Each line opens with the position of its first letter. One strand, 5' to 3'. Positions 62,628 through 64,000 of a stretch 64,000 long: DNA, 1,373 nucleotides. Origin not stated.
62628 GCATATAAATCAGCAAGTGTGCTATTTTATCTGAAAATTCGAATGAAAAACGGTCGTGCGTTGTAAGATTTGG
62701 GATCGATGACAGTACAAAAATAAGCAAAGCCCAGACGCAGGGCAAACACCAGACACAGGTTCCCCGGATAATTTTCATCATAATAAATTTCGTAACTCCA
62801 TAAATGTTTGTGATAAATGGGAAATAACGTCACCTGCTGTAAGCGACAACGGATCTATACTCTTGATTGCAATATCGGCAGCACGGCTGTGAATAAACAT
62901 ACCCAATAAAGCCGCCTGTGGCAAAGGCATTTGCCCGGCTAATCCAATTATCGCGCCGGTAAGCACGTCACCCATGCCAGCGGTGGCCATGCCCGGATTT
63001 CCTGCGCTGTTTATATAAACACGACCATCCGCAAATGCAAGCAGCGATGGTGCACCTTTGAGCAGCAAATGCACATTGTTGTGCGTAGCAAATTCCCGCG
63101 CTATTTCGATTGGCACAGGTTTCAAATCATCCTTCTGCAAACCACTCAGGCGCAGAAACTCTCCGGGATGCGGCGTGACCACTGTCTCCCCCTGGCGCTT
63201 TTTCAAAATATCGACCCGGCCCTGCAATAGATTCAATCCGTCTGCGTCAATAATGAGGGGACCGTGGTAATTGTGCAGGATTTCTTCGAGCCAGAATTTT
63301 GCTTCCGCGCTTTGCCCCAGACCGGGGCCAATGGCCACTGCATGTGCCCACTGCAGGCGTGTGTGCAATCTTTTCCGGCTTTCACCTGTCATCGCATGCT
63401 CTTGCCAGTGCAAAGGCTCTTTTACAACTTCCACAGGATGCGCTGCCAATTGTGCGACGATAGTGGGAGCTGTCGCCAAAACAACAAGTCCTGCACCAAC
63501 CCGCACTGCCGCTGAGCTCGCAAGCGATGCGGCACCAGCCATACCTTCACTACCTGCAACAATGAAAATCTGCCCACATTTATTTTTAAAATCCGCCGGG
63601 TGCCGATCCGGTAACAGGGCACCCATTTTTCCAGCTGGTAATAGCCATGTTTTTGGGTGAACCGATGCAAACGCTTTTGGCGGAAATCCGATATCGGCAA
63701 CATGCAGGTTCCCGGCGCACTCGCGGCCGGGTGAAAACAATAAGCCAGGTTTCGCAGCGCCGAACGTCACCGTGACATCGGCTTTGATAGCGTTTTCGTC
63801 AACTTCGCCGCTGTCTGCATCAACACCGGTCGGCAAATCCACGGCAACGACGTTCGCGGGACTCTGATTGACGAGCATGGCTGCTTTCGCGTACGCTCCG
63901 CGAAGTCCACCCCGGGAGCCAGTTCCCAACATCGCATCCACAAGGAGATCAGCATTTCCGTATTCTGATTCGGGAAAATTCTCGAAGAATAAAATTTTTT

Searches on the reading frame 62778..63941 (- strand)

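Call 76: search_protein_families(library=pfam, proteins=[window:62778-63941:-], max_evalue=0.00001)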
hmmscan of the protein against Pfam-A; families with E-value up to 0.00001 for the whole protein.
window:62778-63941:- (387 aa): 2 families
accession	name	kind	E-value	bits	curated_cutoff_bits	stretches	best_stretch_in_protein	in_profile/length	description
PF01256.23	Carb_kinase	-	8.5e-54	183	27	1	126-363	2-228/242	NAD(P)H-hydrate dehydratase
PF03853.21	YjeF_N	-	1.5e-19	71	24.9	1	2-66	105-169/169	YjeF-related protein N-terminus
